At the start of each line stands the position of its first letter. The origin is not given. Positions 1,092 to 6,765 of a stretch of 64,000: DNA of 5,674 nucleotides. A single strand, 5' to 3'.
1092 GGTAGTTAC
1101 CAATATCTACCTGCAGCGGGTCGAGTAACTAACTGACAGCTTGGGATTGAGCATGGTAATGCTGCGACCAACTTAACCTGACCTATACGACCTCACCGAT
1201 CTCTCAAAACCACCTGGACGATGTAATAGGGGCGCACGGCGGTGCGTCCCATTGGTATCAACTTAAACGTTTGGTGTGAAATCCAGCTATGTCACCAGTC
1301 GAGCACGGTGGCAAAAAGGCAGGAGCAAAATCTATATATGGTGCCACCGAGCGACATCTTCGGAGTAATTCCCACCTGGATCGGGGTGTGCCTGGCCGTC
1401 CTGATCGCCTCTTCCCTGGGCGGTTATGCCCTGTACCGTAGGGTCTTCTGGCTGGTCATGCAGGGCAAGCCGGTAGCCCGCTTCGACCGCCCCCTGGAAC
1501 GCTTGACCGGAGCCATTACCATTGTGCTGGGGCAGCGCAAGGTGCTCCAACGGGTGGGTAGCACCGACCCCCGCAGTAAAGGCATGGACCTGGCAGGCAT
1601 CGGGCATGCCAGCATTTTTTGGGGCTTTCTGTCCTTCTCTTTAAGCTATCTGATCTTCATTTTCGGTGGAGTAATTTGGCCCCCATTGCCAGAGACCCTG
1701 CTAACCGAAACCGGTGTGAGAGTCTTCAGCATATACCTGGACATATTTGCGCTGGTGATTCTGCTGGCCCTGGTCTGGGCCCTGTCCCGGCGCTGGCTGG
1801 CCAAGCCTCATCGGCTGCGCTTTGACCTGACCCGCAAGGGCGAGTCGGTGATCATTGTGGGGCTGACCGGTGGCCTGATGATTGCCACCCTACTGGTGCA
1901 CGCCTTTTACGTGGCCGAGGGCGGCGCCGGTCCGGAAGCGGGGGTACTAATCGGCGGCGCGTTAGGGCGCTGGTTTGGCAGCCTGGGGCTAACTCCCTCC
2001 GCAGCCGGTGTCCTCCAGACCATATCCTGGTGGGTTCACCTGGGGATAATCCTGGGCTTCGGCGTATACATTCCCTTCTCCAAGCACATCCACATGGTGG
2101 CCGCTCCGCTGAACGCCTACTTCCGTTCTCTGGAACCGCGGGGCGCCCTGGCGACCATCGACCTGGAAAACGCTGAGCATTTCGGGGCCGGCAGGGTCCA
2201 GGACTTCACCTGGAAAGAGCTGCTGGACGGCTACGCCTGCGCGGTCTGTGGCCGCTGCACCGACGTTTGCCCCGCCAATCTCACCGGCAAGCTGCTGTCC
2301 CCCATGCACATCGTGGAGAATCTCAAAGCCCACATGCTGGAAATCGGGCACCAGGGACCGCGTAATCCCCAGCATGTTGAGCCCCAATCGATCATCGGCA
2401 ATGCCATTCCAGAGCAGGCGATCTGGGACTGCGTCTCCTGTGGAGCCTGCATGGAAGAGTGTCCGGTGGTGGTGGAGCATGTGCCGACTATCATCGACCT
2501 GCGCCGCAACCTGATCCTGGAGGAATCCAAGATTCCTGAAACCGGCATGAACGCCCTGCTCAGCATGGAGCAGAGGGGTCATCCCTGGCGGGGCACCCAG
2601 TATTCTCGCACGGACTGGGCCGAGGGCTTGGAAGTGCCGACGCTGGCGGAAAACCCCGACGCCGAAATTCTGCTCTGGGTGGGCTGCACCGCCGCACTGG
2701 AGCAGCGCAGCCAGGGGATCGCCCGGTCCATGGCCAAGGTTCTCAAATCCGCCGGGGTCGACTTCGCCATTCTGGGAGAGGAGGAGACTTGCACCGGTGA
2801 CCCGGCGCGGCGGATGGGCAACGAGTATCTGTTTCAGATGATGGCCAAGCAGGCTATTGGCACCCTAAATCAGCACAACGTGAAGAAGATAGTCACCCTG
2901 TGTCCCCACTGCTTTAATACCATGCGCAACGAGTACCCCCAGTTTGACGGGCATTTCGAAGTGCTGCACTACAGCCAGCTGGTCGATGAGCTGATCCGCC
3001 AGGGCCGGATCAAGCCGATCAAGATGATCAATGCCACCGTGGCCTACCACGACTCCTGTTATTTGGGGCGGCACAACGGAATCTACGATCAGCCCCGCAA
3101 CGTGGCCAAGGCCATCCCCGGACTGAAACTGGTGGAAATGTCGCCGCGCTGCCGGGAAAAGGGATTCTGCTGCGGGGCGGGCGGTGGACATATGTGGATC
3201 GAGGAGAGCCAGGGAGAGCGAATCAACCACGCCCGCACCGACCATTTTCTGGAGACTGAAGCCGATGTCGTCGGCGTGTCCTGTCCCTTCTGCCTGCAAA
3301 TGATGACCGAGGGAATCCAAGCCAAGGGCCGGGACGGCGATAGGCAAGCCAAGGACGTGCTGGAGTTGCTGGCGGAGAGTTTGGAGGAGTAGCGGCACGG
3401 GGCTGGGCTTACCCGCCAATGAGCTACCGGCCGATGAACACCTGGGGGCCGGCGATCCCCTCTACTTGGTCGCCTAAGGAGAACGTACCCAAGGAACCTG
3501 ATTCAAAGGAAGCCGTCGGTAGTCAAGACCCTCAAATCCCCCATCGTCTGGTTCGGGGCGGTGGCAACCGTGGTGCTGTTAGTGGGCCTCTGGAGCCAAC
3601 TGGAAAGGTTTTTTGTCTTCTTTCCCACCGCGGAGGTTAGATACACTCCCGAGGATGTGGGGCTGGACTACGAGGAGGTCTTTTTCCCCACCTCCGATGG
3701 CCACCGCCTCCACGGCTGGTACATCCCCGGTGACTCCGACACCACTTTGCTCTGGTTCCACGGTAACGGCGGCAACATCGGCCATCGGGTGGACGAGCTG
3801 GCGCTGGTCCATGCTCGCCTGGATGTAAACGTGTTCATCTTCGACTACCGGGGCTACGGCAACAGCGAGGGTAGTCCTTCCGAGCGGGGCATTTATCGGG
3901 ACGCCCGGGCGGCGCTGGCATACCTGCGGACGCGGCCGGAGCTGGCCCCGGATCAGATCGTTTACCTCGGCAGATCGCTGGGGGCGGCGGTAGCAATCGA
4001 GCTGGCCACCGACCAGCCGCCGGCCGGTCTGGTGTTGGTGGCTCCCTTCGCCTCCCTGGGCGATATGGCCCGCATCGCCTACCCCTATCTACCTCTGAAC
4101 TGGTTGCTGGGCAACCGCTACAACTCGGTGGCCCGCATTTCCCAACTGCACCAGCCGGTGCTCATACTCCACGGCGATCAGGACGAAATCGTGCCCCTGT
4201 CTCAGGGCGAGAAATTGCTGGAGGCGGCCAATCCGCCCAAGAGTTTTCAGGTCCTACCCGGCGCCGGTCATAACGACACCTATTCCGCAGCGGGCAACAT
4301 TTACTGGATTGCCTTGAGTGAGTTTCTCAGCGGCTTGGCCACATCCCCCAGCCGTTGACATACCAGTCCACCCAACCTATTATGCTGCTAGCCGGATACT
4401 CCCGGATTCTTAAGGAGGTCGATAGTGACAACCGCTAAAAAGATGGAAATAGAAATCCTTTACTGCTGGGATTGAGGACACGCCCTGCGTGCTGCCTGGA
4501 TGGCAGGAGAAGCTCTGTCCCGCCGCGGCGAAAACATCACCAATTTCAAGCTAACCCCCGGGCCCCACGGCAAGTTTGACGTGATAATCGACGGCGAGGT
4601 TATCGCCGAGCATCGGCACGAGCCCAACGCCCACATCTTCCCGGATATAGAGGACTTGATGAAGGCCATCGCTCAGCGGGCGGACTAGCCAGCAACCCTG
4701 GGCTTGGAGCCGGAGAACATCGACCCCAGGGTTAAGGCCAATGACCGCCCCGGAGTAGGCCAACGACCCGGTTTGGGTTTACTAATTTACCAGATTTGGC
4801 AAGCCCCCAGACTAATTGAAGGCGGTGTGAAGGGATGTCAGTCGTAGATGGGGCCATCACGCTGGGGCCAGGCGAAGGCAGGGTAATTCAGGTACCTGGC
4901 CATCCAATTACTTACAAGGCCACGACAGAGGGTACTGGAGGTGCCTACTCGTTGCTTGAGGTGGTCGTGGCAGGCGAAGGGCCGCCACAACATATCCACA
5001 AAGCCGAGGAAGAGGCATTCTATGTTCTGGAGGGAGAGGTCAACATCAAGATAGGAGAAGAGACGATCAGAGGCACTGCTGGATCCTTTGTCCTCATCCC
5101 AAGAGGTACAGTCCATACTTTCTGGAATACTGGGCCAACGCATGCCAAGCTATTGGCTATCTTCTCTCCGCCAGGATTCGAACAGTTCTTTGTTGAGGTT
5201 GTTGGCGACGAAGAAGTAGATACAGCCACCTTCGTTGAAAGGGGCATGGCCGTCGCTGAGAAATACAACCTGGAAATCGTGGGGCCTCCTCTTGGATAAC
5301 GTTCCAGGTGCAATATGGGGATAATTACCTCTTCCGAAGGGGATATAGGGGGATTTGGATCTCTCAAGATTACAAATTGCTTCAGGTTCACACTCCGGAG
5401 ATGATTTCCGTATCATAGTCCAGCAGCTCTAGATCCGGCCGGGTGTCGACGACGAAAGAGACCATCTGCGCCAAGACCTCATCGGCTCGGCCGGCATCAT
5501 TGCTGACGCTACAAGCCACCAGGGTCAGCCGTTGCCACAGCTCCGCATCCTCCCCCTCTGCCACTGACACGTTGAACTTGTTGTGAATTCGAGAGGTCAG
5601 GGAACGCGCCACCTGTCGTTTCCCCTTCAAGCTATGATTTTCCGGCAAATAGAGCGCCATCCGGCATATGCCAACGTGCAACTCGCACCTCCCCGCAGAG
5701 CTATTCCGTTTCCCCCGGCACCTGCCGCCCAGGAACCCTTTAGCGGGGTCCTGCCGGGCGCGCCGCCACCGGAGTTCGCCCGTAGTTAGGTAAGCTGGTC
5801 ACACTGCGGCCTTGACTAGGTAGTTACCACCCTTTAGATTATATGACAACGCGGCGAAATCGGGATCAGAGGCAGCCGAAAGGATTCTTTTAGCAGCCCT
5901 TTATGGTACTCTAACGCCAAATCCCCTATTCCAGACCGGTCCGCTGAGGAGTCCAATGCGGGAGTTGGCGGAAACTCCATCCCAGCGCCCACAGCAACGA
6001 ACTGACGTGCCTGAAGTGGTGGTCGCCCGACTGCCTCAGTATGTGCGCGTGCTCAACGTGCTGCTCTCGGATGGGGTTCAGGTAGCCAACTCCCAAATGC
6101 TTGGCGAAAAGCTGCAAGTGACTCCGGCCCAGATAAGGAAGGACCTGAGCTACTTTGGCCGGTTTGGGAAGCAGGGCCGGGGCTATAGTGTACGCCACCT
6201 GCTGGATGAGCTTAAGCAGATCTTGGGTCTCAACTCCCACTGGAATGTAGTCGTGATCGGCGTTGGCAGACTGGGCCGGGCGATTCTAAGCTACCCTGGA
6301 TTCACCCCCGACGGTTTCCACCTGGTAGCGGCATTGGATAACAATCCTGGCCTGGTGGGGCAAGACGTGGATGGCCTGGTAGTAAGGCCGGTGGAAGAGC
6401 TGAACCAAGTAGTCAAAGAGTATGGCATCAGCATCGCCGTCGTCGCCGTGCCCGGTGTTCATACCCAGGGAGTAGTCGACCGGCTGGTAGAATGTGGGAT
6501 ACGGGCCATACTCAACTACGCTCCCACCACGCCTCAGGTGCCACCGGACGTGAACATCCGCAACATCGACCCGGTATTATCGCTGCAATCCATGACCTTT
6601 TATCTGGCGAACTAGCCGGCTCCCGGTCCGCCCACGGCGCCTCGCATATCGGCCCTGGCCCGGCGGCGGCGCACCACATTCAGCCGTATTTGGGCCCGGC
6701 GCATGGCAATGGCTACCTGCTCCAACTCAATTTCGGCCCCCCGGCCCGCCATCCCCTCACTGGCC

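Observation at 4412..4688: Hidden selenoprotein: SelW/Rdx-like gene with in-frame UGA in a CxxU motif and a SECIS-like hairpin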

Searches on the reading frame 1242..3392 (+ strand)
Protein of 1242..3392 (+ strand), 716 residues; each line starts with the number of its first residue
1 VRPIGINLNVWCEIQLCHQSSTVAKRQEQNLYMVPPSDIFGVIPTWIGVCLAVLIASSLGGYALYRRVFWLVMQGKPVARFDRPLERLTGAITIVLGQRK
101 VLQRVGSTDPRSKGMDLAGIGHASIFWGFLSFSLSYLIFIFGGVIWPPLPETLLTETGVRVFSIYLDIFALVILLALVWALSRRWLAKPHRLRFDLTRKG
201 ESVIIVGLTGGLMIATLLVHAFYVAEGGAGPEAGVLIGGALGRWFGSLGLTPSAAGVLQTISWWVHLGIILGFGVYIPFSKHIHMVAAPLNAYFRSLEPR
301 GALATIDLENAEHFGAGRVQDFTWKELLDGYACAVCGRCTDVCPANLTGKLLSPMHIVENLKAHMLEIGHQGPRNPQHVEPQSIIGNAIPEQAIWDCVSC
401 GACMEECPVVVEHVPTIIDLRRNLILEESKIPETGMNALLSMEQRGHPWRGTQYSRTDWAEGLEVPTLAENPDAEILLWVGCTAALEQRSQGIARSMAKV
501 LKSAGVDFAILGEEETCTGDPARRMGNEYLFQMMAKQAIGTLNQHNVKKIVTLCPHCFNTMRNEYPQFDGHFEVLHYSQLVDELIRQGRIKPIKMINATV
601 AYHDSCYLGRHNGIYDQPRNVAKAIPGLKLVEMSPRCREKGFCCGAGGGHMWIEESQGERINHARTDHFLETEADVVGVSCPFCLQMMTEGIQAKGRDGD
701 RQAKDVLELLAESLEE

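Call 17: search_protein_families(library=pfam, proteins=[window:1242-3392:+], max_evalue=0.00001)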
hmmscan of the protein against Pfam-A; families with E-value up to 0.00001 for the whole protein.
window:1242-3392:+ (716 aa): 6 families
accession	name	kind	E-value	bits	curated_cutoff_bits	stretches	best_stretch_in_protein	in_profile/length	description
PF02754.22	CCG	-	1.1e-34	118.8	20.6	2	600-688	1-84/85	Cysteine-rich domain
PF13237.11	Fer4_10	-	8.7e-10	38.8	25.5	1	329-408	5-53/53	4Fe-4S dicluster domain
PF13187.11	Fer4_9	-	2e-08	34.6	27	1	332-409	1-49/52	4Fe-4S dicluster domain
PF13183.11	Fer4_8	-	2e-07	31.9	27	1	332-409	4-66/68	4Fe-4S dicluster domain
PF13484.11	Fer4_16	-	4.4e-06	27.8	30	0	332-346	52-66/66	4Fe-4S double cluster binding domain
PF12838.12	Fer4_7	-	4.4e-06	27.5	27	0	333-409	2-50/52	4Fe-4S dicluster domain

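Call 33: search_protein_families(library=ncbifam, proteins=[window:1242-3392:+], max_evalue=0.001)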
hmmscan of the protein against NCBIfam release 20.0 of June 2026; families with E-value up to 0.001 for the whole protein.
window:1242-3392:+ (716 aa): 21 families
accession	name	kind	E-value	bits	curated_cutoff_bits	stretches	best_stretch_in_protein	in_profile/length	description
NF004898.0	PRK06259.1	equivalog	1e-49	169.5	385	1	391-712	182-486/488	fumarate reductase (CoM/CoB) subunit TfrB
NF045670.1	quin_L_LdhH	equivalog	8.4e-33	113.6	800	1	469-697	462-694/706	L-lactate dehydrogenase (quinone) large subunit LdhH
NF045724.1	ferredox_TmcB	equivalog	5.6e-20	71.3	735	1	332-684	42-400/430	electron transfer complex ferredoxin TmcB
NF008369.0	PRK11168.1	equivalog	1.2e-16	60.6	278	1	469-691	162-383/401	anaerobic glycerol-3-phosphate dehydrogenase subunit C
NF045663.1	diclust_near_Sec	equivalog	1.1e-14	53.5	530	1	384-689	342-619/759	pyridine nucleotide-disulfide oxidoreductase/dicluster-binding protein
NF045711.1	sulf_resp_HmcF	equivalog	1.5e-13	50.4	750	1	462-686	195-423/457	sulfate respiration complex iron-sulfur protein HmcF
NF045796.1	DsrK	equivalog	1.9e-13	49.9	400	1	395-651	118-375/453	sulfate reduction electron transfer complex DsrMKJOP subunit DsrK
TIGR03288.1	CoB_CoM_SS_B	equivalog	2.3e-08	33.7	345.15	1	567-700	111-250/290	CoB--CoM heterodisulfide reductase subunit B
TIGR03379.1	glycerol3P_GlpC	equivalog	1.1e-07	31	279.9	1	478-685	166-374/397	anaerobic glycerol-3-phosphate dehydrogenase subunit GlpC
NF040829.1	sulfhyd_ShyB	equivalog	5.4e-06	25.6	690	0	393-423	302-332/334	NAD(P)-dependent hydrogenase/sulfhydrogenase 2 subunit beta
NF009226.0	PRK12576.1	equivalog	1.5e-05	24.5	344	1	326-436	149-251/317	succinate dehydrogenase/fumarate reductase iron-sulfur subunit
NF058577.1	FdxA_fam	equivalog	3.5e-05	23.9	65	0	396-409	8-21/52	4Fe-4S ferredoxin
TIGR00273.1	TIGR00273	equivalog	3.7e-05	22.8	444.8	0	330-347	342-359/432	LutB/LldF family L-lactate oxidation iron-sulfur protein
NF009053.0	PRK12387.1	subfamily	5e-05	23.1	204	0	371-409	17-52/180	formate hydrogenlyase complex iron-sulfur subunit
NF041890.1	hdrC_Methbact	equivalog_domain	6.9e-05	22.5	270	0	323-360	21-57/192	ferredoxin:CoB-CoM heterodisulfide reductase subunit HdrC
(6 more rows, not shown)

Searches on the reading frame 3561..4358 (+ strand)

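Call 33: search_protein_families(library=ncbifam, proteins=[window:3561-4358:+], max_evalue=0.001)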
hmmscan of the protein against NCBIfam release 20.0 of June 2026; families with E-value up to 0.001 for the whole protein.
window:3561-4358:+ (265 aa): 20 families
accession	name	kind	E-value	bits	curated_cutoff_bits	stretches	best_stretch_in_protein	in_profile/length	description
NF047920.1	lactonase_UilS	equivalog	1.5e-11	44.6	400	2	86-154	50-121/285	UilS family quorum-quenching N-acyl-homoserine lactonase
NF011457.0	PRK14875.1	equivalog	2.7e-11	43.1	307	2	188-245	306-359/372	acetoin dehydrogenase dihydrolipoyllysine-residue acetyltransferase subunit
NF051488.1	bifunc_PcaDC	exception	5.6e-10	38.9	390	1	88-165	38-114/375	bifunctional 3-oxoadipate enol-lactonase/4-carboxymuconolactone decarboxylase PcaDC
TIGR03611.1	RutD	equivalog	9.2e-09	35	238.5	0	60-155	13-104/258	pyrimidine utilization protein D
NF050089.1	i_nPHAscl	equivalog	6.5e-08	32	300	1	192-240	225-273/288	intracellular short-chain-length polyhydroxyalkanoate depolymerase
NF051487.1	bifunc_PcaCD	exception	9.9e-08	31.5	430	1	77-155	188-262/413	bifunctional 4-carboxymuconolactone decarboxylase/3-oxoadipate enol-lactonase PcaCD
TIGR03056.1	bchO_mg_che_rel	equivalog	1.1e-07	31.2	172.55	1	61-176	29-143/278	alpha/beta fold hydrolase BchO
TIGR02427.1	protocat_pcaD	equivalog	2.5e-07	30.3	255.85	0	191-256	187-250/251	3-oxoadipate enol-lactonase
NF058544.1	IVPilMotSglTMyx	equivalog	3.8e-07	30.1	300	1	69-191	43-167/210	type IV pili motility protein SglT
TIGR03100.1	hydr1_PEP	hypoth_equivalog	5.7e-07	29.1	168.45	1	80-164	49-134/274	hydrolase 1, exosortase A system-associated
TIGR01738.1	bioH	equivalog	9.5e-07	28.7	206.95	0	89-166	31-102/245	pimeloyl-ACP methyl ester esterase BioH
NF045632.1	hydroxlase_HsaD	equivalog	1e-06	27.9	400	1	46-162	20-137/290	4,5:9,10-diseco-3-hydroxy-5,9,17-trioxoandrosta-1(10),2-diene-4-oate hydrolase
TIGR02240.1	PHA_depoly_arom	equivalog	3.5e-06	26.6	250.6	0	56-161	20-121/276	poly(3-hydroxyalkanoate) depolymerase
NF041096.1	esterase_EstD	equivalog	5.7e-05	22.3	600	0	111-165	223-276/421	esterase EstD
NF045945.1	ProImpepLactob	equivalog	5.9e-05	22.7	400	0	60-157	27-123/293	proline iminopeptidase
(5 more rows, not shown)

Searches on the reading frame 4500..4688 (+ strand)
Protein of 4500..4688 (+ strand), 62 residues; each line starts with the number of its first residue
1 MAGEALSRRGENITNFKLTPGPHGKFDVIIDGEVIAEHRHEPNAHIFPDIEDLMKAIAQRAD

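Call 4: search_protein_families(library=pfam, proteins=[window:4500-4685:+], max_evalue=1)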
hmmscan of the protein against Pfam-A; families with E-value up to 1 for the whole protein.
seq(62 aa): 1 family
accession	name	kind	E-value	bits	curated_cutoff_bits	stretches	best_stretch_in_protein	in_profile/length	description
PF10262.15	Rdx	-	0.0013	19.3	22.6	1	2-58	20-73/74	Rdx family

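Call 52: find_encoding_contigs(protein=window:4500-4688:+, flank=10000, max_places=4)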
Protein window:4500-4688:+ (62 aa): 23 contigs read that carry it; 4 places shown.
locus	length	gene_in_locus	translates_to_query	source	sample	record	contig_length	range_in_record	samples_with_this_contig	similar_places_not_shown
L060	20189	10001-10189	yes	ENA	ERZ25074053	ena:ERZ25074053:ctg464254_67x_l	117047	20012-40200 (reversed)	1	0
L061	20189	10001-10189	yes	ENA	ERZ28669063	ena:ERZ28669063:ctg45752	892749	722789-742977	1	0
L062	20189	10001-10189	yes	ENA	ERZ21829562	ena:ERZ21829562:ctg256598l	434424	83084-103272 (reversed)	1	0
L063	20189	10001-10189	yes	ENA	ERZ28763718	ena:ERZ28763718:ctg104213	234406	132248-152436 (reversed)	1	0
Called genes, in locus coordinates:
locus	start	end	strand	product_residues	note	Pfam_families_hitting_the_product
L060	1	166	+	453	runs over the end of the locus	PF13546:DDE_5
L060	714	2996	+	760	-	PF10101:DUF2339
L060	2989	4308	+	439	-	PF00754:F5_F8_type_C (faint), PF13163:DUF3999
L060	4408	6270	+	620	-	PF00009:GTP_EFTU, PF01926:MMR_HSR1 (weak), PF03144:GTP_EFTU_D2, PF22042:EF-G_D2, PF14492:EFG_III (weak), PF00679:EFG_C, PF21018:BipA_C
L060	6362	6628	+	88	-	-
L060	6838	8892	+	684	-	PF12838:Fer4_7 (faint), PF13183:Fer4_8 (weak), PF13187:Fer4_9, PF13237:Fer4_10, PF02754:CCG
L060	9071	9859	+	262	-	PF12697:Abhydrolase_6, PF00561:Abhydrolase_1, PF12146:Hydrolase_4, PF20408:Abhydrolase_11 (weak), PF20434:BD-FAE (faint), PF00326:Peptidase_S9 (weak), PF01738:DLH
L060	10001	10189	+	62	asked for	-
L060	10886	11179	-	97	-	PF04456:DUF503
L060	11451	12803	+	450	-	PF03050:DDE_Tnp_IS66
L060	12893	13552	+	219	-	PF06971:Put_DNA-bind_N, PF02629:CoA_binding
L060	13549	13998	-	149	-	PF02823:ATP-synt_DE_N, PF00401:ATP-synt_DE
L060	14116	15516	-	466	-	PF02874:ATP-synt_ab_N, PF00006:ATP-synt_ab, PF22919:ATP-synt_VA_C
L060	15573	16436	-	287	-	PF00231:ATP-synt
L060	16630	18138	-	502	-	PF02874:ATP-synt_ab_N, PF00006:ATP-synt_ab, PF00306:ATP-synt_ab_C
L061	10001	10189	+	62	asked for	-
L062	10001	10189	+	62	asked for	-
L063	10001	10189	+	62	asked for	-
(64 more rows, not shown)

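Call 54: search_protein_representatives(protein=window:4500-4685:+)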
Query: 62 residues. Proteins with E-value up to 0.001 (for the whole library): 21; up to 1e-10: 8; up to 1e-30: 0. The best 21 are listed.
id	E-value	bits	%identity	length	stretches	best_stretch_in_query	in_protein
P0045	4.4e-26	105.5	77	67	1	1-61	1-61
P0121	9.6e-21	88.7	89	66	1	16-62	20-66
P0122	1.6e-15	72.3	66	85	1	1-56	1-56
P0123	1.8e-15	72.2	55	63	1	1-60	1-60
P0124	2.8e-14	68.4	69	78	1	1-48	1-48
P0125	4.2e-14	67.9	83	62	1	1-41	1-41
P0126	8.8e-14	66.8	65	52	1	1-48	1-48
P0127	9.6e-13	63.6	61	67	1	12-60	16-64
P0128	3.6e-10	55.5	45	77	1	1-58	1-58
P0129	1.1e-09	54.0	36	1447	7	15-40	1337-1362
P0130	1.6e-09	53.5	69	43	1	26-60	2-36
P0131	2.8e-09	52.7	45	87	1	7-62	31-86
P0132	4.0e-09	52.2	52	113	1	15-62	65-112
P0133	3.2e-08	49.4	48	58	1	8-60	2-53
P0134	1.4e-07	47.3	43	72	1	1-61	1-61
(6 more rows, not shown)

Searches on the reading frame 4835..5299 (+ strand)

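Call 33: search_protein_families(library=ncbifam, proteins=[window:4835-5299:+], max_evalue=0.001)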
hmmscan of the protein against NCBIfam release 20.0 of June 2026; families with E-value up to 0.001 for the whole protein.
window:4835-5299:+ (154 aa): 4 families
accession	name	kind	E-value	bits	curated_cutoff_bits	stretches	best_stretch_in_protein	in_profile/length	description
TIGR03214.2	ura-cupin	equivalog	1.4e-05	24.7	200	1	35-108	44-120/249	(S)-ureidoglycine aminohydrolase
NF008373.0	PRK11171.1-2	equivalog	0.00046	19.5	445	1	40-106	72-138/274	(S)-ureidoglycine aminohydrolase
NF007408.0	PRK09943.1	equivalog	0.00067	19.3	211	1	40-114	110-184/185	HTH-type transcriptional regulator PuuR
NF040771.1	AAH_UGLYAH2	exception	0.00068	18.9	350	1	38-106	65-133/267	bifunctional allantoicase/(S)-ureidoglycine aminohydrolase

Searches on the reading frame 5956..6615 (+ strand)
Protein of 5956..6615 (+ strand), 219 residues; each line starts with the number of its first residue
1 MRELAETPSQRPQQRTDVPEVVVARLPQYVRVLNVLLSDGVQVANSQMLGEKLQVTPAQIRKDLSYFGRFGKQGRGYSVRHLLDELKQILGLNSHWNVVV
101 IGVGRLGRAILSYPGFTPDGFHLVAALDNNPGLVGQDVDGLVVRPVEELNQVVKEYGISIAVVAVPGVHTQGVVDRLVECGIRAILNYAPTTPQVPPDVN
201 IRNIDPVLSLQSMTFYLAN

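Call 33: search_protein_families(library=ncbifam, proteins=[window:5956-6615:+], max_evalue=0.001)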
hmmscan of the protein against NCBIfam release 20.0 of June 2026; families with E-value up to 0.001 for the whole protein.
window:5956-6615:+ (219 aa): 9 families
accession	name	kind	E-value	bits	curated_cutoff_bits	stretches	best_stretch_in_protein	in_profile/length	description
NF003995.0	PRK05472.2-4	subfamily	3.9e-78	261.8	126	1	14-218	2-206/213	redox-sensing transcriptional repressor Rex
NF003992.0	PRK05472.2-1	equivalog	1.3e-68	230.8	226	1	8-215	11-218/249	redox-sensing transcriptional repressor Rex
NF003993.0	PRK05472.2-2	equivalog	8.1e-68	228.1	217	1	16-218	4-206/212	redox-sensing transcriptional repressor Rex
NF003990.0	PRK05472.1-4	equivalog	4e-57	193.2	233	1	14-217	3-206/214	redox-sensing transcriptional repressor Rex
NF003989.0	PRK05472.1-3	equivalog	3.7e-53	180.5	177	1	14-218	4-208/215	redox-sensing transcriptional repressor Rex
NF003996.0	PRK05472.2-5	equivalog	4.6e-53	180.2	138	1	18-218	2-200/209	redox-sensing transcriptional repressor Rex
NF003994.0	PRK05472.2-3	equivalog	4.8e-51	173.2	130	1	13-217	4-208/217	redox-sensing transcriptional repressor Rex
NF003991.0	PRK05472.1-5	equivalog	1.3e-44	152.7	198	1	14-219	3-208/211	redox-sensing transcriptional repressor Rex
NF003988.0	PRK05472.1-1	equivalog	6.6e-37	127.6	321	1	17-217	6-208/214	redox-sensing transcriptional repressor Rex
